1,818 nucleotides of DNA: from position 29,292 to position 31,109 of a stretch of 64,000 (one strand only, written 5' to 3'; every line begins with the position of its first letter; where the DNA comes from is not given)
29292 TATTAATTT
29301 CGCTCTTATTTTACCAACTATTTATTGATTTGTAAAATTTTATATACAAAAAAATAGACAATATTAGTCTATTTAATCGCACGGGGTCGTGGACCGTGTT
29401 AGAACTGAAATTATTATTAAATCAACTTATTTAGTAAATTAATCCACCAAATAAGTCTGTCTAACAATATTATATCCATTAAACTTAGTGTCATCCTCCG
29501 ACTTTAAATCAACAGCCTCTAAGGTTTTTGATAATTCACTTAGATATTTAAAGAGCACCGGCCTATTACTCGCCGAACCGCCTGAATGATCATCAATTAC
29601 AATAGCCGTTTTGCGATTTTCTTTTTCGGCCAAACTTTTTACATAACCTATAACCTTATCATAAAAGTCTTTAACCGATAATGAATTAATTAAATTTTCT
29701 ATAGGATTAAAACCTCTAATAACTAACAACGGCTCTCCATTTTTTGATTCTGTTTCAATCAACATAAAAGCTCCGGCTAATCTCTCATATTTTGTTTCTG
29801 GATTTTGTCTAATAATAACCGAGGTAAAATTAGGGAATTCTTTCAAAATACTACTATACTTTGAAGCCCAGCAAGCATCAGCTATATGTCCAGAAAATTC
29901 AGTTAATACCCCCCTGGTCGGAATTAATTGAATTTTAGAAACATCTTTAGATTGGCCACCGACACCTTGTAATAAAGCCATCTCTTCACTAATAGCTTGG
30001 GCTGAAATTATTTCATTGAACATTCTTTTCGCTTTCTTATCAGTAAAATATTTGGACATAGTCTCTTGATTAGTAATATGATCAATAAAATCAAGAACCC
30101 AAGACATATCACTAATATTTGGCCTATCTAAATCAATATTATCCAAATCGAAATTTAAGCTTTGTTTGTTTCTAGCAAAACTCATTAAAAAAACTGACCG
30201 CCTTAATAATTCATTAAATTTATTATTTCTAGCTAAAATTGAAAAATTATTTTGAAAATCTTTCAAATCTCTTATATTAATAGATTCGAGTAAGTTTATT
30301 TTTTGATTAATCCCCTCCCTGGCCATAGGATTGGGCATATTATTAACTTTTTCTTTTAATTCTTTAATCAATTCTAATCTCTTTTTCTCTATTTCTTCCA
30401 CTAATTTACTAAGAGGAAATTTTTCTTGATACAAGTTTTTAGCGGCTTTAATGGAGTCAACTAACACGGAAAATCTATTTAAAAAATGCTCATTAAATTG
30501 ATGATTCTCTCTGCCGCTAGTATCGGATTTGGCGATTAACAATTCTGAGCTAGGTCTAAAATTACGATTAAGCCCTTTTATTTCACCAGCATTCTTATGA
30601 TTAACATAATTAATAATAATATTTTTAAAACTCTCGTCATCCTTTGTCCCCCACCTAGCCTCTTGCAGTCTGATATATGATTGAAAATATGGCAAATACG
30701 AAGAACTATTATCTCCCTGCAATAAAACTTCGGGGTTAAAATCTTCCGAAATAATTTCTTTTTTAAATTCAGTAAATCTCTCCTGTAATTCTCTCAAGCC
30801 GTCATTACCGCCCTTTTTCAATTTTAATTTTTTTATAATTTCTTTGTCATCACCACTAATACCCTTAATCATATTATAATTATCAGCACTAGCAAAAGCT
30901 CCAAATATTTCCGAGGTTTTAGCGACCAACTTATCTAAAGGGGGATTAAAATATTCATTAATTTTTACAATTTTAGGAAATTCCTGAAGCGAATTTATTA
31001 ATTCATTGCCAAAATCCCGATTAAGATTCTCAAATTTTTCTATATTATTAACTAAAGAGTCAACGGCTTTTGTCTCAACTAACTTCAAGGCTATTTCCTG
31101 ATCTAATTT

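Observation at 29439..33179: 1246-aa cytoplasmic-looking orphan protein with a possible C-terminal Cys-His catalytic domain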

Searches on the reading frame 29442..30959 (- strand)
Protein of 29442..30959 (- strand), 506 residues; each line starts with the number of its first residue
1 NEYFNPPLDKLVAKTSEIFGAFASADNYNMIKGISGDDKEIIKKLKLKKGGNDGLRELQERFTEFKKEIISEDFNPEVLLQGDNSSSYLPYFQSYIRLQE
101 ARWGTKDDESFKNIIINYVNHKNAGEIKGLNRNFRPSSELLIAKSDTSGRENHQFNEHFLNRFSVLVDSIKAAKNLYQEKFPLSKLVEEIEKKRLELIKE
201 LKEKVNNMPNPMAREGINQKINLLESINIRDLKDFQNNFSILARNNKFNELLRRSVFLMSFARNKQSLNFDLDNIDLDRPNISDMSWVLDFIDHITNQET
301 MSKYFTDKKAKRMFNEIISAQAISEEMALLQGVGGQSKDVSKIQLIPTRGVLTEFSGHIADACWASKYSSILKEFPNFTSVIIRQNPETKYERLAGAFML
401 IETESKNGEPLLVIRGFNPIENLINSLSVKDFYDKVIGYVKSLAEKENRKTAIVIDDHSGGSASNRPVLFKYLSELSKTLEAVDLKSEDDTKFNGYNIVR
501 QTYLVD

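Call 30: find_homologous_proteins(query=A3, max_evalue=0.00001)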
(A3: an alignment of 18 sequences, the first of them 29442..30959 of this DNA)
Query A3 (18 sequences) (506 aa, profile of the alignment): 118 proteins with E <= 0.00001 among 8000 candidates.
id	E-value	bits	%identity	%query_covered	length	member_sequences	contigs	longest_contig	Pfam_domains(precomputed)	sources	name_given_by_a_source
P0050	6.4e-217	740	43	98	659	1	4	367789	-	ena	-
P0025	1.5e-209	716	75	98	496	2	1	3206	-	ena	-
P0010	2.1e-209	715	93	100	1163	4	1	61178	-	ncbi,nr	ncbi:hypothetical protein M0Q39_04090, partial [Patescibacteria group bacterium]|nr:hypothetical pro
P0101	1.1e-203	696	37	98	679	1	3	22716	-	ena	-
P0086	3.1e-202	692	40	99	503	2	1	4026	-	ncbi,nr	ncbi:hypothetical protein KJ758_00050, partial [Patescibacteria group bacterium]|nr:hypothetical pro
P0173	5.4e-202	691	44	100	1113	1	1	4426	-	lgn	-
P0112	1.5e-201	689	39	96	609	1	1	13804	-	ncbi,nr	ncbi:MAG: hypothetical protein NUV81_02240, partial [bacterium]|nr:hypothetical protein [bacterium]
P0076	3.6e-201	688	40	100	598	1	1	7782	-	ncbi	-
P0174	8.1e-201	687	43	100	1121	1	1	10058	-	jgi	-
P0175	8.3e-201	687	44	100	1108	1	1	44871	-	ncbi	-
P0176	8.2e-199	680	41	100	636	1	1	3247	-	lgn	-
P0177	2.6e-198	679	43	100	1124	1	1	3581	-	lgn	-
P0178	3.3e-198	678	97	91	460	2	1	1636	-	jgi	jgi:hypothetical protein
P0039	1.0e-197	677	42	99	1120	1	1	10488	-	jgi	jgi:hypothetical protein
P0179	1.3e-197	676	43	100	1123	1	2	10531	-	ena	-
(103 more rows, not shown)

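Call 33: search_solved_structures(query=A3, max_evalue=10, show_alignments=2)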
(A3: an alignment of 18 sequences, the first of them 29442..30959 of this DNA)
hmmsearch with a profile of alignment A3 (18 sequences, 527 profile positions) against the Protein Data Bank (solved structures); distinct sequences matched with E-value up to 10: 5.
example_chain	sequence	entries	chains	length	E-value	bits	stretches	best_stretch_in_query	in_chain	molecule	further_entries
7suk_SB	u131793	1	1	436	0.26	13.6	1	155-229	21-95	Nucleolar protein 58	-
4o8u_A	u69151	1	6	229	1.5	11.1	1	63-131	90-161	Uncharacterized protein PF2046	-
5chi_A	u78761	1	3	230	1.5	11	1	63-131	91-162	Uncharacterized protein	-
9hac_B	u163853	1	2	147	1.8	10.8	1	207-297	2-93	BBF-14_binder4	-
8oyy_A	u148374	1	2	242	4.6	9.5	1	178-259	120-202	De novo designed soluble GPCR-like protein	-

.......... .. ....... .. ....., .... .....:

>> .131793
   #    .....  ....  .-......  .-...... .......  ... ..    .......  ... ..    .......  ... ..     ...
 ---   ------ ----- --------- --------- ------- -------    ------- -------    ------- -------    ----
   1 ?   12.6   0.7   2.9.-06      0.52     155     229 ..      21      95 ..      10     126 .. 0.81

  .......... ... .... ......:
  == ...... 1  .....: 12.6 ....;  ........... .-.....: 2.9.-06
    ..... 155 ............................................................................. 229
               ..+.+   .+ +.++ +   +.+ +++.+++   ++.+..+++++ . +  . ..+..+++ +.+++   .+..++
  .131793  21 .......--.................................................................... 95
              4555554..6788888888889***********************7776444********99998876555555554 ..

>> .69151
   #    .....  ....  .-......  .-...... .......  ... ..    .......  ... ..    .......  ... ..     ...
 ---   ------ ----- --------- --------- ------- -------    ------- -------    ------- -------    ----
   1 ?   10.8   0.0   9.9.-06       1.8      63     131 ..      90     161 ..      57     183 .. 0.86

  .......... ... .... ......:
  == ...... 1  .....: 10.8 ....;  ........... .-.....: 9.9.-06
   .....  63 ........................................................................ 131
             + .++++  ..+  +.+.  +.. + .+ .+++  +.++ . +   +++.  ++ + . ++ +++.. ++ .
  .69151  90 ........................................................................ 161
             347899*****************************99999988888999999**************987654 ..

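Call 38: predict_structure(alignment_id=A4)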
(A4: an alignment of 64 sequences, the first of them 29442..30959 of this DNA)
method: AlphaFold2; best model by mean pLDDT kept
length: 506 residues; sequences in the alignment: 64
mean_pLDDT: 94.2   pTM: 0.85
mean pLDDT of the five models: 94.2, 93.9, 93.7, 93.5, 93.2
residues with pLDDT >= 90: 429; 70-90: 74; 50-70: 3; < 50: 0
segments of 3 or more residues with pLDDT < 50: none
pLDDT, mean of each block of 10 residues (from residue 1): 79 92 93 97 95 95 95 96 91 95 92 98 98 98 88 92 97 97 96 98 96 96 96 92 96 96 90 95 91 89 89 91 89 81 98 98 95 98 95 97 98 98 93 98 98 94 93 96 97 96 95
secondary structure, 60 per line:
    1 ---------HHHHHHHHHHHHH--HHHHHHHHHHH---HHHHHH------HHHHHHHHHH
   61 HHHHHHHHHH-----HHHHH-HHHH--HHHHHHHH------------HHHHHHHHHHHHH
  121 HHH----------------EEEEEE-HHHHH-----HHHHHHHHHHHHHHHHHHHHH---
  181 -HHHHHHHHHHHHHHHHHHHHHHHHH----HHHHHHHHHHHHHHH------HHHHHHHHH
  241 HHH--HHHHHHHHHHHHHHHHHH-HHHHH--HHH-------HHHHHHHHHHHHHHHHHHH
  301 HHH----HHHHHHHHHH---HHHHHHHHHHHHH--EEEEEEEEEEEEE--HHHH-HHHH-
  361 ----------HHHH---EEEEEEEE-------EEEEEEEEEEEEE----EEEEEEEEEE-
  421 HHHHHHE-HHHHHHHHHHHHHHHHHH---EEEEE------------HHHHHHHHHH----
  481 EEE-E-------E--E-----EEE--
elements in order: H10-22 H25-35 H39-44 H51-70 H76-80 H82-85 H88-95 H108-123 E140-145 H147-151 H157-177 H182-206 H211-225 H232-243 H246-263 H265-269 H282-303 H308-317 H321-333 E336-348 H351-354 H356-359 H371-374 E378-385 E393-405 E410-419 H421-426 H429-446 E450-454 H467-476 E481-483 E502-504
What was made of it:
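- On GNAT / acyl-CoA N-acyltransferase fold superfamily: DSSP on the pLDDT-94 model gives E336-348, H351-359, H371-374, E378-385, E393-405, E410-419, H421-446, E450-454, H467-476, E481-483, E502-504 (model numbering = residue minus 740) (call 38).
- The secondary-structure order of residues 1076-1244 is exactly b1-a1-a2-b2-b3-b4-a3-b5-a4-b6-b7 (call 38). In the model the Cys lies in the loop after alpha1, not at the N-terminus of a long helix as in papain-like folds (call 38).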

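Call 41: fold_search(model_id=the predicted structure, library=pdb)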
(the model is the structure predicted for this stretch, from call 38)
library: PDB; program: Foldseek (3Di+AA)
matches with E <= 10: 268; with E <= 0.001: 0
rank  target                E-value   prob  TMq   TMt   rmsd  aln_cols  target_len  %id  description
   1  7kd7_D                7.4e-02  0.99  0.21  0.47   7.1       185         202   10  Crystal structure of human NatD (NAA40) bound to a bisubstrate analogue (released 2021-06-16)
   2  6edz_B                1.2e-01  0.91  0.14  0.10   5.8       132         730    8  Crystal structure of Mycobacterium tuberculosis ICL2 in complex with acetyl-CoA, form I (released 2019-08-14)
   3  6ee1_B                1.2e-01  0.89  0.14  0.10   5.9       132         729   11  Crystal structure of Mycobacterium tuberculosis ICL2 in complex with acetyl-CoA (released 2019-08-14)
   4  6edz_D                1.3e-01  0.90  0.14  0.10   5.8       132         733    8  Crystal structure of Mycobacterium tuberculosis ICL2 in complex with acetyl-CoA, form I (released 2019-08-14)
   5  6edz_A                1.4e-01  0.89  0.14  0.10   5.8       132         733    8  Crystal structure of Mycobacterium tuberculosis ICL2 in complex with acetyl-CoA, form I (released 2019-08-14)
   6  6ee1_C                1.6e-01  0.82  0.14  0.10   7.0       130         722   12  Crystal structure of Mycobacterium tuberculosis ICL2 in complex with acetyl-CoA (released 2019-08-14)
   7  6edw_D                1.7e-01  0.25  0.16  0.11  33.3       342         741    8  Crystal structure of Mycobacterium tuberculosis ICL2 in the apo form (released 2019-08-14)
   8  6ajm_B                1.8e-01  0.97  0.17  0.47   4.4       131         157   11  Crystal structure of apo AtaTR (released 2019-01-02)
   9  6ee1_D                1.8e-01  0.25  0.16  0.12  20.5       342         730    9  Crystal structure of Mycobacterium tuberculosis ICL2 in complex with acetyl-CoA (released 2019-08-14)
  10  6ee1_A                1.8e-01  0.21  0.15  0.11  21.3       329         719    9  Crystal structure of Mycobacterium tuberculosis ICL2 in complex with acetyl-CoA (released 2019-08-14)
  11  6edz_C                1.9e-01  0.84  0.14  0.10   5.8       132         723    8  Crystal structure of Mycobacterium tuberculosis ICL2 in complex with acetyl-CoA, form I (released 2019-08-14)
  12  6gtq_B                2.1e-01  0.94  0.16  0.45   4.4       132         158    9  Structure of the AtaT Y144F mutant toxin bound to the C-terminus of the antitoxin AtaR (released 2019-03-06)
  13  6z0c_D                2.1e-01  0.16  0.09  0.19  22.7       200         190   15  Structure of in silico modelled artificial Maquette-3 protein (released 2021-03-17)
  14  5zgn_C                2.8e-01  0.91  0.18  0.49   5.1       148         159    7  The crystal structure of KacTA-DNA complex (released 2019-04-03)
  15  8g8k                  2.8e-01  0.72  0.14  0.35   6.1       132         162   10  Crystal structure of Rv1916 (residues 233-398) (released 2023-06-07)
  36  2g0b_G                6.5e-01  0.57  0.16  0.40   6.6       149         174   13  The structure of FeeM, an N-acyl amino acid synthase from uncultured soil microbes (released 2006-09-26)
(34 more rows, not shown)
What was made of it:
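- On GNAT / acyl-CoA N-acyltransferase fold superfamily: All hits with probability >0.7 are GNATs (top prob 0.99), but the best E-value is 0.07 and target-normalised TM is 0.47-0.50 (call 41).
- Closest known: Eukaryotic Nat complexes. Same: Nat catalytic subunits are among the best structural matches (call 41).
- Closest known: GNAT toxins of type II TA systems. Same: GNAT fold; target-normalised TM 0.41-0.49 (call 41).
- All Foldseek PDB hits with probability >0.7 are GNAT-fold proteins: NatD 7kd7 (prob 0.99), the acetyl-CoA-binding domain of Mtb ICL2, AtaT/KacT/TacT, alphaTAT1, HAT1, Naa50/Naa80, FeeM (call 41). The top-ranked hits are acetyl-CoA-using enzymes (call 41). ICL2 acetyl-CoA-bound domains are among the best structural matches (call 41). 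AtaT, KacT and TacT toxins are among the structural neighbours (call 41).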

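Call 47: search_protein_families(library=pfam, alignment_id=A3, max_evalue=10)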
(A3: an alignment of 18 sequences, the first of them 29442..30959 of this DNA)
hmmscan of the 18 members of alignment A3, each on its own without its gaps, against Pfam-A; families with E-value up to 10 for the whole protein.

A. member 1, window:29442-30959:- (506 aa): 2 families
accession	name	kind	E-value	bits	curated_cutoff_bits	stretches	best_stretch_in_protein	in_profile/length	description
PF18100.6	PDE4_UCR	-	0.023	15.8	26.9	1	232-316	11-94/119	Phosphodiesterase 4 upstream conserved regions (UCR)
PF08967.16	ENCP4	-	0.4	11.3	31.4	1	56-90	5-39/81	Putative type 4B encapsulin shell protein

B. families by the number of members that match (of 18 scanned): 38 families (the first 25 are shown)
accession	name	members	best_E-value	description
PF08967.16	ENCP4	2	0.025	Putative type 4B encapsulin shell protein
PF05483.17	SCP-1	1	0.0018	Synaptonemal complex protein 1 (SCP-1)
PF25007.1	DYH2-5-8_CC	1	0.0039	Dynein axonemal heavy chain 2/5/8 coiled-coil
PF19598.4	DUF6103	1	0.0084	Family of unknown function (DUF6103)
PF07541.17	EIF_2_alpha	1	0.014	Eukaryotic translation initiation factor 2 alpha subunit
PF21569.3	SET1_RBD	1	0.014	Histone-lysine N-methyltransferase, RNA-binding domain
PF00992.25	Troponin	1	0.015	Troponin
PF08008.17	Viral_cys_rich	1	0.016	Viral cysteine rich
PF14357.11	DUF4404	1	0.021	Domain of unknown function (DUF4404)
PF05965.19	FYRC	1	0.022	F/Y rich C-terminus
PF10228.14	HPF1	1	0.022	Histone PARylation factor 1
PF18100.6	PDE4_UCR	1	0.023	Phosphodiesterase 4 upstream conserved regions (UCR)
PF02912.23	Phe_tRNA-synt_N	1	0.024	Aminoacyl tRNA synthetase class II, N-terminal domain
PF11727.13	ISG65-75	1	0.026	Invariant surface glycoprotein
PF22114.2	NUP120_helical_2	1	0.03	Nucleoporin NUP120, helical domain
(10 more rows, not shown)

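Call 48: find_related_loci(query=A3, collection=genome_contigs, flank=6000)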
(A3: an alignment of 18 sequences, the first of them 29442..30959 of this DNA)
Query A3 (506 aa) in genome_contigs; peptide patterns used: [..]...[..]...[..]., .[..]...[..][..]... (x = any residue, [..] = any of these).
107 stretches matched a pattern; 62 encode a relative of the query (tblastn E <= 1e-3); 61 distinct loci.
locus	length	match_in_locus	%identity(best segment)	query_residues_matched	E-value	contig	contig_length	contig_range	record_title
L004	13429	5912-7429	95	1-506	0e+0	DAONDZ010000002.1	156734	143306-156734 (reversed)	MAG TPA_asm: bacterium isolate AMR_MDS_3882 NODE_35_length_156734_cov_12.561147, whole genome shotgun sequence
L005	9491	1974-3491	93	1-506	0e+0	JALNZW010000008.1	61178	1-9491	MAG: Patescibacteria group bacterium isolate SO_2017_LW2 bin 120 scaffold_1113_c1_LW138R_2017, whole genome shotgun sequ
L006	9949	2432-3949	92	1-506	0e+0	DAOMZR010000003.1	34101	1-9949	MAG TPA_asm: bacterium isolate AMR_MDS_3994 NODE_952_length_34101_cov_104.505052, whole genome shotgun sequence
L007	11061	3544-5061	77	1-506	0e+0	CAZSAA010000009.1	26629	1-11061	MAG TPA_asm: uncultured Gammaproteobacteria bacterium isolate SRP192927_co2_182 genome assembly, contig: NODE_2499_lengt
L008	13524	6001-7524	74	1-506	0e+0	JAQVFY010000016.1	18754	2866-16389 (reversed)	MAG: Patescibacteria group bacterium isolate STE_17 NODE_6613_length_18754_cov_4.043807_Sandtown_E, whole genome shotgun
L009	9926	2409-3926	82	1-506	0e+0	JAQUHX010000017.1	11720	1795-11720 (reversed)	MAG: Patescibacteria group bacterium isolate STCSWMC_47 NODE_16013_length_11720_cov_13.536272_ST_CSWMC, whole genome sho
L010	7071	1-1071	95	150-506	0e+0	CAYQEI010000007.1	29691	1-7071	MAG TPA_asm: uncultured Gammaproteobacteria bacterium isolate binchicken_co45_752 genome assembly, contig: NODE_2329_len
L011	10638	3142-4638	44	1-506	1e-133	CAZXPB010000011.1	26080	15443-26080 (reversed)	MAG TPA_asm: uncultured Candidatus Saccharibacteria bacterium isolate SRP278252_co1_286 genome assembly, contig: NODE_30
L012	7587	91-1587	45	8-506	4e-131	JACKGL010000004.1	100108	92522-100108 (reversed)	MAG: Candidatus Nomurabacteria bacterium isolate HK-STAS-PATE-33 HK-STAS-PATE-33_4, whole genome shotgun sequence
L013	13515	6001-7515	43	1-506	9e-130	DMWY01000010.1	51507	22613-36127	MAG TPA_asm: Candidatus Moraniibacteriota bacterium isolate UBA12116 contig_1520, whole genome shotgun sequence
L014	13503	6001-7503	41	2-505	8e-129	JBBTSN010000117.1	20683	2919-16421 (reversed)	MAG: Patescibacteria group bacterium isolate H41-bin180_1 H41_bin180_1_000000000117, whole genome shotgun sequence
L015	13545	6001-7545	40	1-505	2e-120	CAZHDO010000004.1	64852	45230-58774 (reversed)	MAG TPA_asm: uncultured Candidatus Saccharibacteria bacterium isolate SRP284006_co1_584 genome assembly, contig: NODE_55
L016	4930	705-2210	38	1-505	6e-120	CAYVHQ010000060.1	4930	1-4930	MAG TPA_asm: uncultured Gammaproteobacteria bacterium isolate SRP286056_co1_702 genome assembly, contig: NODE_25299_leng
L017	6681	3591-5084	41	1-500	4e-118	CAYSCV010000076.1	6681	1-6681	MAG TPA_asm: uncultured Methanosarcinales archaeon isolate ERP125453_co2_216 genome assembly, contig: NODE_6718_length_6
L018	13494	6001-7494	41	1-500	4e-118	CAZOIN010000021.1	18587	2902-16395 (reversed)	MAG TPA_asm: uncultured Candidatus Saccharibacteria bacterium isolate binchicken_co203_272 genome assembly, contig: k141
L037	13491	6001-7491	33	22-505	9e-86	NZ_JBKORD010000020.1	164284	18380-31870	Nocardia arseniciresistens strain KC 131 NODE_20_length_164284_cov_31.283864_cov_31.283864, whole genome shotgun sequenc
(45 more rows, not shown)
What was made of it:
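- The distribution is phylum-wide (call 48).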

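Call 50: search_protein_families(library=pfam, proteins=[L037:1-13491:+], max_evalue=0.001)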
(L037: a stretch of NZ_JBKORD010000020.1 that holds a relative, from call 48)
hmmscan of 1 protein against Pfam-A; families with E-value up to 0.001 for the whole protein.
L037:1-13491:+ (4497 aa): 5 families
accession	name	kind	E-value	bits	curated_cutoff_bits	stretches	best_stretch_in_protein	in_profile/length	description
PF13560.12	HTH_31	-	5.2e-69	228.9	27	6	2859-2913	8-63/64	Helix-turn-helix domain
PF01381.28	HTH_3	-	2.8e-67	223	23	4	2531-2581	1-51/55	Helix-turn-helix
PF13443.12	HTH_26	-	8.2e-34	116.1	22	0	3353-3400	5-53/63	Cro/C1-type HTH DNA-binding domain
PF12844.13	HTH_19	-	7.5e-24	83.9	30.2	0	3353-3400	7-54/64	Helix-turn-helix domain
PF13413.12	HTH_25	-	2.7e-13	50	24.6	0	3456-3505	3-58/62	Helix-turn-helix domain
